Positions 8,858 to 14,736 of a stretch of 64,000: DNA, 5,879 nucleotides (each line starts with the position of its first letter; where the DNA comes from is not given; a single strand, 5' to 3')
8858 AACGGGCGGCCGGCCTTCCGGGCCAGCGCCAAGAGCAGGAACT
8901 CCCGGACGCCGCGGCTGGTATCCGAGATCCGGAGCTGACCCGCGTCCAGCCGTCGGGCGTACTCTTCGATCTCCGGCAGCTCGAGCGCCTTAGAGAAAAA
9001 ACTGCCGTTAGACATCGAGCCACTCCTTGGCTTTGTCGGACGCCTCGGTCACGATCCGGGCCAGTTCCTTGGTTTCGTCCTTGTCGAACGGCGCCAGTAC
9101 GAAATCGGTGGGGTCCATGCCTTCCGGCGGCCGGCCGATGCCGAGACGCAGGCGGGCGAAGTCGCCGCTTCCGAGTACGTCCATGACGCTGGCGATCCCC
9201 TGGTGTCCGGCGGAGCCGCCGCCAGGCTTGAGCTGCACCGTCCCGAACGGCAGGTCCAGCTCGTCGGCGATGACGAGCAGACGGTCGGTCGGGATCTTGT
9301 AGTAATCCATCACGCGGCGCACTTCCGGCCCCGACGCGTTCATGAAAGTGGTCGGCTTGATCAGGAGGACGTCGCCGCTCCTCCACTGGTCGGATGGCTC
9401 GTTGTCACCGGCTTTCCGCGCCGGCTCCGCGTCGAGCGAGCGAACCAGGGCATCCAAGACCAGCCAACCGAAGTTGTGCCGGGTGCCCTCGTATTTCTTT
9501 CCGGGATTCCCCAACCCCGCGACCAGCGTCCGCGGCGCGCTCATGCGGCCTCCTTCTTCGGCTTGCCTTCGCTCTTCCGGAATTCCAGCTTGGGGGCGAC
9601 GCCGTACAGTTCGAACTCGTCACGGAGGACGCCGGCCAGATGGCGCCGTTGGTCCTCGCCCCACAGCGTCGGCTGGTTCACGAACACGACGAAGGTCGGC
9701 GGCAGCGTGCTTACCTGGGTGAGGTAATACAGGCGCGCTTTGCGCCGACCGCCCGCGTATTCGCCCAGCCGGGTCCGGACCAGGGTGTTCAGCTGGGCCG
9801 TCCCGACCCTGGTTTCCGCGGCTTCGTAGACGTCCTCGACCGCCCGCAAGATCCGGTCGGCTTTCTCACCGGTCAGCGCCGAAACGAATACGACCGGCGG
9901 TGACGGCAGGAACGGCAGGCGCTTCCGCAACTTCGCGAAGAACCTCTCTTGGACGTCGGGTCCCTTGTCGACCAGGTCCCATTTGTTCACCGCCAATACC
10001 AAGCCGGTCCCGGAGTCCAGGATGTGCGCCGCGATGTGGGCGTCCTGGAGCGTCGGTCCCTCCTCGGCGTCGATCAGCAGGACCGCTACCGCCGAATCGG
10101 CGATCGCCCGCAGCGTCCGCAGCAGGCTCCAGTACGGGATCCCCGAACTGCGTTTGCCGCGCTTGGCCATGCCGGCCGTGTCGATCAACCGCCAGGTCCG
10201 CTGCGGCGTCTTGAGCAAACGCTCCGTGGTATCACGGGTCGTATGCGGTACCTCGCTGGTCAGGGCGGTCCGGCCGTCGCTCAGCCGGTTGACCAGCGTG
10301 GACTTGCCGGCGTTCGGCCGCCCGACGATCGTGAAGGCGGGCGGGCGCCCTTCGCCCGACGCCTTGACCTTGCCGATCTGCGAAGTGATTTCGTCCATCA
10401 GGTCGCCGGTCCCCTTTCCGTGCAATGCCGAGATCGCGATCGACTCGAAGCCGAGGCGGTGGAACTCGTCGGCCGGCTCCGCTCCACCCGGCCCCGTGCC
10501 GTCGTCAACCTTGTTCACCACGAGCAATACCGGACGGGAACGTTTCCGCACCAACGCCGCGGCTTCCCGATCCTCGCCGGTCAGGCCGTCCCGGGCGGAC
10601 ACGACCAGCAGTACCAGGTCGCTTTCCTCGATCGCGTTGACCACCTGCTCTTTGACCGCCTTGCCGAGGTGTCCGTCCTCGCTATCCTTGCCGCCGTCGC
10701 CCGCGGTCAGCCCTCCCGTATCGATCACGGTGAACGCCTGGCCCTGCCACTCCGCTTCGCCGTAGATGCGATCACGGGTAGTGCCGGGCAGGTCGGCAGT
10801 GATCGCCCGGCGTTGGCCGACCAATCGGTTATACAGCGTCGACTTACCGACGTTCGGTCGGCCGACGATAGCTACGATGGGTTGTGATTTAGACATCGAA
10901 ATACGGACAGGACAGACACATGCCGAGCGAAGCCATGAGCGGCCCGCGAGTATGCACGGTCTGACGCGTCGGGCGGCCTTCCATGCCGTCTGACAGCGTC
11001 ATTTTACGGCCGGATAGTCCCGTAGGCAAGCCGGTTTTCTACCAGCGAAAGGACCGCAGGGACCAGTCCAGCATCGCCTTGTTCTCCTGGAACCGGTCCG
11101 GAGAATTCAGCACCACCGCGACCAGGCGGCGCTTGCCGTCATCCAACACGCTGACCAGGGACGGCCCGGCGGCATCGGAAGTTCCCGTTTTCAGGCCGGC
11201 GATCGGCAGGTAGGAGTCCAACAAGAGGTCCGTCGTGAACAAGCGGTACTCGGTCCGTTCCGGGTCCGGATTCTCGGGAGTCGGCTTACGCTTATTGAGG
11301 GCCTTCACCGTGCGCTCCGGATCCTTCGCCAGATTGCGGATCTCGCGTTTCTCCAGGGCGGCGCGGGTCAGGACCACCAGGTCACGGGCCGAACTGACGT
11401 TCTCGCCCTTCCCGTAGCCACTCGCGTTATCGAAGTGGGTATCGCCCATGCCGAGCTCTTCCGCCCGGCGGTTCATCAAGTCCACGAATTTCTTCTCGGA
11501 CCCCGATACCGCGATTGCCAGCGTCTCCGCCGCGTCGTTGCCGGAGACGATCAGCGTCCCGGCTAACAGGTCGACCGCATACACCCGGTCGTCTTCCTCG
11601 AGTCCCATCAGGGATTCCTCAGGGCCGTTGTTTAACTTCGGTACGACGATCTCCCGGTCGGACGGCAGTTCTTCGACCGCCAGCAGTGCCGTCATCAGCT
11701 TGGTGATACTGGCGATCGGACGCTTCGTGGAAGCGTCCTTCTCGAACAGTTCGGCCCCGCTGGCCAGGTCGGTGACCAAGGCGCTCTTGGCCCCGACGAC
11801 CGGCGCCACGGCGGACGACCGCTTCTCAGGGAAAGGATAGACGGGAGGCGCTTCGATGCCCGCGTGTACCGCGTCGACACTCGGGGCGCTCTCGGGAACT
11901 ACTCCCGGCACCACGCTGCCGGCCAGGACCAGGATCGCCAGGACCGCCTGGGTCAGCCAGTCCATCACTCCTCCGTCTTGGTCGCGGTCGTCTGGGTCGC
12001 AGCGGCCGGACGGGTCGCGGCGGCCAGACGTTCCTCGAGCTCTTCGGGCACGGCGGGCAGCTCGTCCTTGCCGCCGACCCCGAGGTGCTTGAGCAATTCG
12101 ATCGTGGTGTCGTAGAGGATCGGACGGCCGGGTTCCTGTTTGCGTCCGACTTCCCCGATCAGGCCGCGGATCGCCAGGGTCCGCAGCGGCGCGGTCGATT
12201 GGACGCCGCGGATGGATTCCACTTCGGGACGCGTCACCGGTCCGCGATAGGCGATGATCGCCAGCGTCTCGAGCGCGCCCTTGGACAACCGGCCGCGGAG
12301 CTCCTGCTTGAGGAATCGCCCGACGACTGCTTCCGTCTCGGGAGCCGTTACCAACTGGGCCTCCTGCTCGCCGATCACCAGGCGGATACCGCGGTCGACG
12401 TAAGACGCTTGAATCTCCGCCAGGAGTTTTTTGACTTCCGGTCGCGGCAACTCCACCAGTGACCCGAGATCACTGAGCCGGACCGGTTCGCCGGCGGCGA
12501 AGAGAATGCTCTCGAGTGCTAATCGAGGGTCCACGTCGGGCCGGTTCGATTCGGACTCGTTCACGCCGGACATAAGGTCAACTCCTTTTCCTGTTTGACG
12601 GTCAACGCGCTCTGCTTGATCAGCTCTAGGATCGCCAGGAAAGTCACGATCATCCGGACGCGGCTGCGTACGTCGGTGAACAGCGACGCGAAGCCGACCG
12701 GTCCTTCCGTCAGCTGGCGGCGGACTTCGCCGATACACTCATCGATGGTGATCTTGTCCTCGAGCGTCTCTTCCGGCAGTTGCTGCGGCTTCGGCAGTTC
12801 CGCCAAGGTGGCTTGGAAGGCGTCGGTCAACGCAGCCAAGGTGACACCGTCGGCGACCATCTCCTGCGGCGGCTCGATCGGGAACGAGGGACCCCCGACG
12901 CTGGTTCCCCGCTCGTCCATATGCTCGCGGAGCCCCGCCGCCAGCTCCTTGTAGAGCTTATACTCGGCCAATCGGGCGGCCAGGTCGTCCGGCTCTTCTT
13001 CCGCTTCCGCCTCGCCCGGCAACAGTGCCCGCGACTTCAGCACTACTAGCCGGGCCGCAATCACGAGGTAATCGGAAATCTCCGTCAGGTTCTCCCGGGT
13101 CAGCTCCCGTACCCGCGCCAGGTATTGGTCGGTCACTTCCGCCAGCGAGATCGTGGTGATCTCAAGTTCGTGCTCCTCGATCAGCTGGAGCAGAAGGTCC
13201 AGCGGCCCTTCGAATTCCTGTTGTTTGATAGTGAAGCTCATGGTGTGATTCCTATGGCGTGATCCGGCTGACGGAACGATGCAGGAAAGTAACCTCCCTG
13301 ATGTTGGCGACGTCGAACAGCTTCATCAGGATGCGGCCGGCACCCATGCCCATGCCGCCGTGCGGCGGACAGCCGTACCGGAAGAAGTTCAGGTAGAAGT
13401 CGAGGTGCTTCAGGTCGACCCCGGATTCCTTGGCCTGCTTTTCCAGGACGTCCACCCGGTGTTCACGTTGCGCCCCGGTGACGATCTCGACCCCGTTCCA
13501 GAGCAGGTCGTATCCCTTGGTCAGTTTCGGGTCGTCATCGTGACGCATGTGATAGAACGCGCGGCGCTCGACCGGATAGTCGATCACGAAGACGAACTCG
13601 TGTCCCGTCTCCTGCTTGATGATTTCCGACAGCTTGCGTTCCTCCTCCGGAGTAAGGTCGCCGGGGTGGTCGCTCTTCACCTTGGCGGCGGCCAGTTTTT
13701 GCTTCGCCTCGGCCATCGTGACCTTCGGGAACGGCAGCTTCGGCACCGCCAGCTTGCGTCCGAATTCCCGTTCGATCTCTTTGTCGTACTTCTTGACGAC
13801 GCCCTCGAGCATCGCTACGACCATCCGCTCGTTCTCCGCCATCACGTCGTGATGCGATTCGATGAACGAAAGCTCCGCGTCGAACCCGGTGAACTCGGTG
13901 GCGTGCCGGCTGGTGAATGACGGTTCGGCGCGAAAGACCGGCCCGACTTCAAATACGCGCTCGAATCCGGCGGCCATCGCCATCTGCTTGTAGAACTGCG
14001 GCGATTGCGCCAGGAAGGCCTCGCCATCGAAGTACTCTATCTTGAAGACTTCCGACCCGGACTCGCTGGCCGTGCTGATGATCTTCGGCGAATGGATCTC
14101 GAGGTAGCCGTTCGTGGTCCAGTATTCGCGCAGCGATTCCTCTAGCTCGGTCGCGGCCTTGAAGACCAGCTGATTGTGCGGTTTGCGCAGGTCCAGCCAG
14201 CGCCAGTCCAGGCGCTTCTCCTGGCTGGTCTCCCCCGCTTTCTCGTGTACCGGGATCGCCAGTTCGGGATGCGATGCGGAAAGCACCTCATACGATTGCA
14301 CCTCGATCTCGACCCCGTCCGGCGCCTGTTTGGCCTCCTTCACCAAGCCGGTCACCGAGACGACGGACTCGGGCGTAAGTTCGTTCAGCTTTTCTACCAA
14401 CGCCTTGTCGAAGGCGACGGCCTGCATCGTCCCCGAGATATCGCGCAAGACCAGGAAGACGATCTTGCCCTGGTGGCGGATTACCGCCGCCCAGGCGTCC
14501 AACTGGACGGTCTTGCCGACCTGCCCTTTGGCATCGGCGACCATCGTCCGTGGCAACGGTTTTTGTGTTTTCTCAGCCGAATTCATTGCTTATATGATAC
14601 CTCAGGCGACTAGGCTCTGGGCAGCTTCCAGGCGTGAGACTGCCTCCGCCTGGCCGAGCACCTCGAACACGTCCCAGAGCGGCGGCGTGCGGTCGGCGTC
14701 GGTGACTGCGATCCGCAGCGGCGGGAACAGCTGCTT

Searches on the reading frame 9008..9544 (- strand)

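Call 26: search_protein_families(library=pfam, proteins=[window:9008-9544:-], max_evalue=0.00001)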
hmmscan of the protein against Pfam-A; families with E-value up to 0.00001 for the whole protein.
window:9008-9544:- (178 aa): 1 family
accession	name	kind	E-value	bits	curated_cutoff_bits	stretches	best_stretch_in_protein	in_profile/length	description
PF01195.25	Pept_tRNA_hydro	-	8.3e-58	195.7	27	1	7-176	1-171/183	Peptidyl-tRNA hydrolase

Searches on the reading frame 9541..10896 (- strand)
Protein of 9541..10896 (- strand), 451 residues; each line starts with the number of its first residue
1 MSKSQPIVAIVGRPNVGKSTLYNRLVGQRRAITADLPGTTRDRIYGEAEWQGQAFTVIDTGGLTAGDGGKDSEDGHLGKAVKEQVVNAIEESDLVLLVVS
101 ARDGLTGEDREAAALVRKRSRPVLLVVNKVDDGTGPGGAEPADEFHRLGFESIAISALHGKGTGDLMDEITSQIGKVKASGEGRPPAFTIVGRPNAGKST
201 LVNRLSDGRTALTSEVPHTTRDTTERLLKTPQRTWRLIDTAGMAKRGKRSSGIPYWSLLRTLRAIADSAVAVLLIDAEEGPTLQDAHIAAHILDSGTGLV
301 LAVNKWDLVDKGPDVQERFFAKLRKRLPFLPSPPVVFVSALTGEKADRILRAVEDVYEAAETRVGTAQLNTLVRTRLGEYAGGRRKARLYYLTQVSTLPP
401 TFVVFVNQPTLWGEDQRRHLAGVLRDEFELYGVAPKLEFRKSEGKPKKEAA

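Call 26: search_protein_families(library=pfam, proteins=[window:9541-10896:-], max_evalue=0.00001)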
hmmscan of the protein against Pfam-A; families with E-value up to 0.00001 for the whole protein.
window:9541-10896:- (451 aa): 9 families
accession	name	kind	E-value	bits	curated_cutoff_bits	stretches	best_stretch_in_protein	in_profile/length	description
PF01926.29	MMR_HSR1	-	2.6e-52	176.2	21.9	2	8-129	2-113/113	50S ribosome-binding GTPase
PF00009.33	GTP_EFTU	-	3e-25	89.4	26.5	2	222-357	58-186/188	Elongation factor Tu GTP binding domain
PF02421.24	FeoB_N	-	9.6e-21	74.4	27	2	8-170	3-156/156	Ferrous iron transport protein B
PF14714.11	KH_dom-like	-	7.8e-15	55.4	27.3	1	363-440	1-81/81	KH-domain-like of EngA bacterial GTPase enzymes, C-terminal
PF00350.29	Dynamin_N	-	3.5e-13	50.3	27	0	50-130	98-168/168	Dynamin family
PF03193.22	RsgA_GTPase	-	2.9e-12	47.2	30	1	93-245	24-170/174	RsgA GTPase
PF04548.22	AIG1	-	6.7e-09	35.8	27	1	9-117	4-108/212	AIG1 family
PF13401.12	AAA_22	-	1.6e-06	28.9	27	0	4-40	4-45/130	AAA domain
PF13191.12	AAA_16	-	9.1e-06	26.7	32.6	0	179-337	18-136/167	AAA ATPase domain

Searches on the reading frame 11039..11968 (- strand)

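Call 26: search_protein_families(library=pfam, proteins=[window:11039-11968:-], max_evalue=0.00001)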
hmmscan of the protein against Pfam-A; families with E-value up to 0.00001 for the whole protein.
window:11039-11968:- (309 aa): 2 families
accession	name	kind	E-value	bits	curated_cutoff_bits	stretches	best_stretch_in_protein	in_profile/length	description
PF00768.25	Peptidase_S11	-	8.4e-48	163.3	27.6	1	52-289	4-237/239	D-alanyl-D-alanine carboxypeptidase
PF13354.11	Beta-lactamase2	-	1.2e-07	31.7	22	1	63-203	2-145/214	Beta-lactamase enzyme family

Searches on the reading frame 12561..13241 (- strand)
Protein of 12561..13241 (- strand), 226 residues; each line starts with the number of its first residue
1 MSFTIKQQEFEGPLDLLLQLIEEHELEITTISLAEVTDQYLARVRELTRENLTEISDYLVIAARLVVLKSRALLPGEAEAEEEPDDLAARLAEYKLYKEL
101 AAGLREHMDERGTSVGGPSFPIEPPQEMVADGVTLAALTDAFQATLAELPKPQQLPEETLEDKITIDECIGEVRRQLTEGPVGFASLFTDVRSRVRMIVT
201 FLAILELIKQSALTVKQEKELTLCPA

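Call 26: search_protein_families(library=pfam, proteins=[window:12561-13241:-], max_evalue=0.00001)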
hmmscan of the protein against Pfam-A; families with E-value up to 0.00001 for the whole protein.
window:12561-13241:- (226 aa): 1 family
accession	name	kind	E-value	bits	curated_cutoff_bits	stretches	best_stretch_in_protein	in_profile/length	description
PF02616.19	SMC_ScpA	-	1.6e-28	100.7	24.6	1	20-220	1-223/232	Segregation and condensation protein ScpA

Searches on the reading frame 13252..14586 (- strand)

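Call 26: search_protein_families(library=pfam, proteins=[window:13252-14586:-], max_evalue=0.00001)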
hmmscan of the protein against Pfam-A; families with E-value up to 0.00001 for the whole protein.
window:13252-14586:- (444 aa): 2 families
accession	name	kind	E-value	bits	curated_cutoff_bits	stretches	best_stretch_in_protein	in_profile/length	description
PF00152.25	tRNA-synt_2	-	7.6e-79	265.4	25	1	122-434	2-303/308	tRNA synthetases class II (D, K and N)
PF01336.31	tRNA_anti-codon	-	2.7e-14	53.3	27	1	29-102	3-75/75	OB-fold nucleic acid binding domain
